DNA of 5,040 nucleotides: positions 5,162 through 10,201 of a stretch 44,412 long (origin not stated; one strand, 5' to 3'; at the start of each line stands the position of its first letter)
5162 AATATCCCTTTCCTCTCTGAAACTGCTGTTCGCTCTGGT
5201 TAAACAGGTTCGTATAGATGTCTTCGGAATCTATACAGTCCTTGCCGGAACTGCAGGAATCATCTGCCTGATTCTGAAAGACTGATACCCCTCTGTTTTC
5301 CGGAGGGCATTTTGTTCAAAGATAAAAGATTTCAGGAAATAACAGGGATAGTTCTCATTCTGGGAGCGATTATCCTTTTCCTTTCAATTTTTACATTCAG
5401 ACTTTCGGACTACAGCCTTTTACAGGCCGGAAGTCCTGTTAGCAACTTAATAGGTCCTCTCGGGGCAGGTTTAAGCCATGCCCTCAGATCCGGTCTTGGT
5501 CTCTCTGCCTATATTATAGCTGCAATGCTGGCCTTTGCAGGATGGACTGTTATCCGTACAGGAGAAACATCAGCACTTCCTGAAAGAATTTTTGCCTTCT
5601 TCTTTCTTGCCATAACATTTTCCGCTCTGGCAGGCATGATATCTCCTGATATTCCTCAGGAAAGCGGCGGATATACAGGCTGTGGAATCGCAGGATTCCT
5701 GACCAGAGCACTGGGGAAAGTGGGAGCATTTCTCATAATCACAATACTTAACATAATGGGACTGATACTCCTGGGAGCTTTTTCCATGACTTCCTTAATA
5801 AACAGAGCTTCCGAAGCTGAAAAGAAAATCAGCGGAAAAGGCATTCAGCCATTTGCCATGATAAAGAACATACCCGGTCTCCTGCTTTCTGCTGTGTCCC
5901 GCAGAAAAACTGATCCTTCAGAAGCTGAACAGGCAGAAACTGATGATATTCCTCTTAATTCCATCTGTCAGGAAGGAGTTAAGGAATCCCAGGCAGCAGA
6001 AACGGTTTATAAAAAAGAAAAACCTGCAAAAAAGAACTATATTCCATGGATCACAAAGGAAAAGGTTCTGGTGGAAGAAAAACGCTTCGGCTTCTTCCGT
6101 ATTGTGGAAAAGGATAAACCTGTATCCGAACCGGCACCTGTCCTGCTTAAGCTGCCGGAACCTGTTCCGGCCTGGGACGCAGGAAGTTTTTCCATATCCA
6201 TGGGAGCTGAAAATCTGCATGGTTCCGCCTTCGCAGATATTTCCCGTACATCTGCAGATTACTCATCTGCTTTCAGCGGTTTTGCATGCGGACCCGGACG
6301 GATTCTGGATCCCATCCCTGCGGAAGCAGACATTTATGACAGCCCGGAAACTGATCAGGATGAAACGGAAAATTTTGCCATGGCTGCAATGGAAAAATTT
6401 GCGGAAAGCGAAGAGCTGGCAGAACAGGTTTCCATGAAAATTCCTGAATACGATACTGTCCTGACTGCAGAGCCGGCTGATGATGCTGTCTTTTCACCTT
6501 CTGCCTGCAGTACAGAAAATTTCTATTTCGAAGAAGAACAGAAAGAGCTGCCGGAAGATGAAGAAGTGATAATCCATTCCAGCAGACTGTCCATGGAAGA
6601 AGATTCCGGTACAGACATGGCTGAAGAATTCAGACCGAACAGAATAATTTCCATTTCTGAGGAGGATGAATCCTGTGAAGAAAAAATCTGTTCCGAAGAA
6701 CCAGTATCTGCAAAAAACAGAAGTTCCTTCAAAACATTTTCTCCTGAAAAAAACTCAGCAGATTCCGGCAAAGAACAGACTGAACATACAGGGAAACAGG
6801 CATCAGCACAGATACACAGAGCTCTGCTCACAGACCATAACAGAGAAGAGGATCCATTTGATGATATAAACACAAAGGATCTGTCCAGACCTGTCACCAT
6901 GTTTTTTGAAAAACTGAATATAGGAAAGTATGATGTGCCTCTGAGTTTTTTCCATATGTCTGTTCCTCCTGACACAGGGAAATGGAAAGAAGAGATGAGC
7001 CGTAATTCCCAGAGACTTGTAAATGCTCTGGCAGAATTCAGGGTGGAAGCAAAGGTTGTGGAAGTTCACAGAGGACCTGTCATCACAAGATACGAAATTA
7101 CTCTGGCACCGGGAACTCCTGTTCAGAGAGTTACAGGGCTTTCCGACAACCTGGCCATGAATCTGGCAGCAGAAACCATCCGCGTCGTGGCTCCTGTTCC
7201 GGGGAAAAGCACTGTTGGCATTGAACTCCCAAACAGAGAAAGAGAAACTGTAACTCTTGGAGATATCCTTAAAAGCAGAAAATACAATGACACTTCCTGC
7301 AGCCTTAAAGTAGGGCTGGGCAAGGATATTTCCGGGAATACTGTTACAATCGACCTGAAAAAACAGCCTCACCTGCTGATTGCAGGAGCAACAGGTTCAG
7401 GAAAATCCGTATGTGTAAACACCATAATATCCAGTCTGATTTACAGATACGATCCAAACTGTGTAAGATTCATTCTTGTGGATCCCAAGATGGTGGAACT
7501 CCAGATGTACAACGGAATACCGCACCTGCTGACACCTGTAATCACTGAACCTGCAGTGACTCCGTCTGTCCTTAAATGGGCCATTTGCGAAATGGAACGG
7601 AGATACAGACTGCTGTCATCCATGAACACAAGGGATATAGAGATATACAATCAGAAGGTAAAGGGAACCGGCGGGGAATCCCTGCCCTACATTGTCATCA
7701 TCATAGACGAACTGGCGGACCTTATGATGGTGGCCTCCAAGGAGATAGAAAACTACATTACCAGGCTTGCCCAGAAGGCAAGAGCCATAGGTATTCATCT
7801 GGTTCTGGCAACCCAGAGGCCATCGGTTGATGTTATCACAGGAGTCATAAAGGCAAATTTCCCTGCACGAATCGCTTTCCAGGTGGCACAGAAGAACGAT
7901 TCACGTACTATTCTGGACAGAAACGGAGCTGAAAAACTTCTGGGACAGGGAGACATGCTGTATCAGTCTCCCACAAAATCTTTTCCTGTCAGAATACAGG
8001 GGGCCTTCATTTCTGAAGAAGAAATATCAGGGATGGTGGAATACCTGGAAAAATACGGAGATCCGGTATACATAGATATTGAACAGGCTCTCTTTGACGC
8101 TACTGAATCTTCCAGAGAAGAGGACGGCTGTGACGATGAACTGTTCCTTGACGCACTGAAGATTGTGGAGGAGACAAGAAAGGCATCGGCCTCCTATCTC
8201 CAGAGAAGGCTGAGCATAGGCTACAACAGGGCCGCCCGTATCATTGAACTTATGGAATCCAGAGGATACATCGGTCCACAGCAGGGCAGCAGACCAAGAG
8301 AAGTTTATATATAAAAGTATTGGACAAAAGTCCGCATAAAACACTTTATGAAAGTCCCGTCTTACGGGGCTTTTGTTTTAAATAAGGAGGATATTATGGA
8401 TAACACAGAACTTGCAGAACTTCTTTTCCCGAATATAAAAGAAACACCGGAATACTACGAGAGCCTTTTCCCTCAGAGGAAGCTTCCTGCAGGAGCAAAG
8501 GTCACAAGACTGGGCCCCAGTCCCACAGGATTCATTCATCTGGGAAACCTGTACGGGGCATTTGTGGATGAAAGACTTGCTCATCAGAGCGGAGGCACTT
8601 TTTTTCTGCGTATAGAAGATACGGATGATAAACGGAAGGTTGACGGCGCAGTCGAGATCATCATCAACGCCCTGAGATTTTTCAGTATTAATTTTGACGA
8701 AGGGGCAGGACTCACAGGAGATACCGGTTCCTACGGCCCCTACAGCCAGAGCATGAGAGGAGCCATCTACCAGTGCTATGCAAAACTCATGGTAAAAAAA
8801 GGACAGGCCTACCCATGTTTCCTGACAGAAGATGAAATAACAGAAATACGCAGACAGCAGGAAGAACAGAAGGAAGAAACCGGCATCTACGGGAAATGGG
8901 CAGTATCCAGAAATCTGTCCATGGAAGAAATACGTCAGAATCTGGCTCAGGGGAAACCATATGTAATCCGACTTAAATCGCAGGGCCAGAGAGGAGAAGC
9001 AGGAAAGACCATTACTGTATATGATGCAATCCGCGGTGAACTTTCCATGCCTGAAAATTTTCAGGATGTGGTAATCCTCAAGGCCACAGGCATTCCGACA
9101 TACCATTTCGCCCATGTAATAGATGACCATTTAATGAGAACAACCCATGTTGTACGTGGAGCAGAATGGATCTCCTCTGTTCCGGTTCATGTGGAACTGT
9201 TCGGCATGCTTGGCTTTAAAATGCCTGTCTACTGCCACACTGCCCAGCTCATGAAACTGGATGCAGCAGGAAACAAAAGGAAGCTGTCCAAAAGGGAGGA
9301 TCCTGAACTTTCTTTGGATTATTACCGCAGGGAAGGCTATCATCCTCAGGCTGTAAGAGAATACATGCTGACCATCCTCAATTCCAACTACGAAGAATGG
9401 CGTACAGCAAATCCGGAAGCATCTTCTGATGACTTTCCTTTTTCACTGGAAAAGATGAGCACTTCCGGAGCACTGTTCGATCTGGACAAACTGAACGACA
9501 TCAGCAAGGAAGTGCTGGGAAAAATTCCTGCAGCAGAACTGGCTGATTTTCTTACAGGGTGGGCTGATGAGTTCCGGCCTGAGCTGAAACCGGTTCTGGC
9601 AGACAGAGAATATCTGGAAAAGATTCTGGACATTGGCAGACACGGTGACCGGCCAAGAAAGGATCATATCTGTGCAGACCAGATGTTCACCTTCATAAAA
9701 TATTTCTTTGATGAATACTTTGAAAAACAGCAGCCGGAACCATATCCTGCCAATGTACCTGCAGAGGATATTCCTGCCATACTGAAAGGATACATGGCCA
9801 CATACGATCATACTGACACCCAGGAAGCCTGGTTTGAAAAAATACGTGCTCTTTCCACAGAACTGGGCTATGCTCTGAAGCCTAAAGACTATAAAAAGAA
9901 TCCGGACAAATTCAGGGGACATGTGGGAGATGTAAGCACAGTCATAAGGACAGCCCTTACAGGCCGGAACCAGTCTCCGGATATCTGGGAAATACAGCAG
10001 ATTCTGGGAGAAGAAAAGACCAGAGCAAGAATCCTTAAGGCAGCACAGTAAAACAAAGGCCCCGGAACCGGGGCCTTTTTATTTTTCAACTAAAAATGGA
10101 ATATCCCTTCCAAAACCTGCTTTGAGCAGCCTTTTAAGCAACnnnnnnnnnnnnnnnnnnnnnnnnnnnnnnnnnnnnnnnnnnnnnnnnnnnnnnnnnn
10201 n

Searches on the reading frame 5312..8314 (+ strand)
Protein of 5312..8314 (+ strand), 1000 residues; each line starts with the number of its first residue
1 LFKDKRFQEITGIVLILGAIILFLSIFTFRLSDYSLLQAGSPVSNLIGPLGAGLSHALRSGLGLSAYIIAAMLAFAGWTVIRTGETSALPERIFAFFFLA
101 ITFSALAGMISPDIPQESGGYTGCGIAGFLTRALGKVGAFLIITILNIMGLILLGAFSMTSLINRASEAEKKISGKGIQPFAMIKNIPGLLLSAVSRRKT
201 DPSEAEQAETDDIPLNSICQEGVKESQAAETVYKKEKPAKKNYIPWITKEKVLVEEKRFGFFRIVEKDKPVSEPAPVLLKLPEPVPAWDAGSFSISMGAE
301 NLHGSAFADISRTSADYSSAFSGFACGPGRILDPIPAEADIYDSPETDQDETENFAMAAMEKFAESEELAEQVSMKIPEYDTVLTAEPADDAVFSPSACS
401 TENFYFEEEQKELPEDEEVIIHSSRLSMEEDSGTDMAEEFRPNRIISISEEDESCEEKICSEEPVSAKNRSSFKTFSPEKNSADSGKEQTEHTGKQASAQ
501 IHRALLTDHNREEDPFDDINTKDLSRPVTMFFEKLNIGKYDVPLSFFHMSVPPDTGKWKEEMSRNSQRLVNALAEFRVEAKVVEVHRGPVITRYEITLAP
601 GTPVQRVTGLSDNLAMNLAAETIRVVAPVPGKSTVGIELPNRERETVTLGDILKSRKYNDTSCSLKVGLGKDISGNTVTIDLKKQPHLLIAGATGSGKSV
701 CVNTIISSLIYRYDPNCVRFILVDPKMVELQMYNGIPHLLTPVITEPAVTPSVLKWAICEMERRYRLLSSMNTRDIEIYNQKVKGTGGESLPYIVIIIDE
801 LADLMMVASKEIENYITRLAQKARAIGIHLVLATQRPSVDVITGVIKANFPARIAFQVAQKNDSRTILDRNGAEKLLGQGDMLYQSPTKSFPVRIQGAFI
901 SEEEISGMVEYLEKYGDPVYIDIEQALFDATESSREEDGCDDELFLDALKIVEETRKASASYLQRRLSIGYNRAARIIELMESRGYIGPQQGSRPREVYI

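Call 8: search_protein_families(library=pfam, proteins=[window:5312-8314:+], max_evalue=0.001)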
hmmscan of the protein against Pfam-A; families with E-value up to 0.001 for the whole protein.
window:5312-8314:+ (1000 aa): 7 families
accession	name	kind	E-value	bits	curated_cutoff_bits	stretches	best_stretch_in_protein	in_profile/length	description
PF01580.24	FtsK_SpoIIIE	-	2e-65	220.8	24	1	649-839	2-221/221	FtsK/SpoIIIE family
PF17854.6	FtsK_alpha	-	1.7e-28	99.2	22.9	1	557-641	17-101/101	FtsK alpha domain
PF09397.16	FtsK_gamma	-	1.3e-26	92.5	30.6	1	941-1000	3-62/63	Ftsk gamma domain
PF13491.11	FtsK_4TM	-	6.2e-26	91.5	23.1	1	5-165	2-169/171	4TM region of DNA translocase FtsK/SpoIIIE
PF01935.23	DUF87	-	7.9e-06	26.6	23.2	1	674-725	10-60/220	Helicase HerA, central domain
PF12846.13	AAA_10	-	1e-05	25.2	27.5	0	683-728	19-60/362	AAA-like domain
PF13401.12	AAA_22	-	0.00029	21.6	27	0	684-836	4-124/130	AAA domain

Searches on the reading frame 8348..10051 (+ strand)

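Call 8: search_protein_families(library=pfam, proteins=[window:8348-10051:+], max_evalue=0.001)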
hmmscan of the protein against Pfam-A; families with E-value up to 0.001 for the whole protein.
window:8348-10051:+ (567 aa): 2 families
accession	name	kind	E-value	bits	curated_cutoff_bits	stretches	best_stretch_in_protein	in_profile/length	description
PF00749.27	tRNA-synt_1c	-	1.6e-64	218.3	23.4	1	52-382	3-312/314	tRNA synthetases class I (E and Q), catalytic domain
PF19269.4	Anticodon_2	-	1.3e-08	35.8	23.6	1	526-565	101-140/141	Anticodon binding domain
